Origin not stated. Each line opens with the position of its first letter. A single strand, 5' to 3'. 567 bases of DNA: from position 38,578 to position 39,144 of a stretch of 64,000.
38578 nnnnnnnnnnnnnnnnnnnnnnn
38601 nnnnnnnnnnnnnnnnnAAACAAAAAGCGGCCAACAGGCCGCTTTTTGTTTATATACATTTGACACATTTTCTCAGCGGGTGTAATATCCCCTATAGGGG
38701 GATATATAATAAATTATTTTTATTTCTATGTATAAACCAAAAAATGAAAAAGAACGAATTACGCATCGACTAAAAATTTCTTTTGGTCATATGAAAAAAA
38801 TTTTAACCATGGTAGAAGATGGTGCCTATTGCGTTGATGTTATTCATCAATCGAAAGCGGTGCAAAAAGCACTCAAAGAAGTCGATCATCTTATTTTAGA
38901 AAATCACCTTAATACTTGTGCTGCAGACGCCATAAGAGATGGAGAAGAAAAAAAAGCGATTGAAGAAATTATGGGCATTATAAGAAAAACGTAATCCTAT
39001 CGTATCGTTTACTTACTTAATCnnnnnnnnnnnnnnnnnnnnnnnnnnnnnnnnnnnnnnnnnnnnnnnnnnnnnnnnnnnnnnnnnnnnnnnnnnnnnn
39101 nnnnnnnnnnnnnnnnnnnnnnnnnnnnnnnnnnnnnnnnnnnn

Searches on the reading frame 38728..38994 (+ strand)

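Call 81: search_protein_families(library=pfam, proteins=[window:38728-38994:+], max_evalue=0.01)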
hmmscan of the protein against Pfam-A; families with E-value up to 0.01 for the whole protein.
window:38728-38994:+ (88 aa): 1 family
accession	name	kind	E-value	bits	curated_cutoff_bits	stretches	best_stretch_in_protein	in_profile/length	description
PF02583.22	Trns_repr_metal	-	6.4e-22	78.2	22.8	1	7-87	1-78/78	Metal-sensitive transcriptional repressor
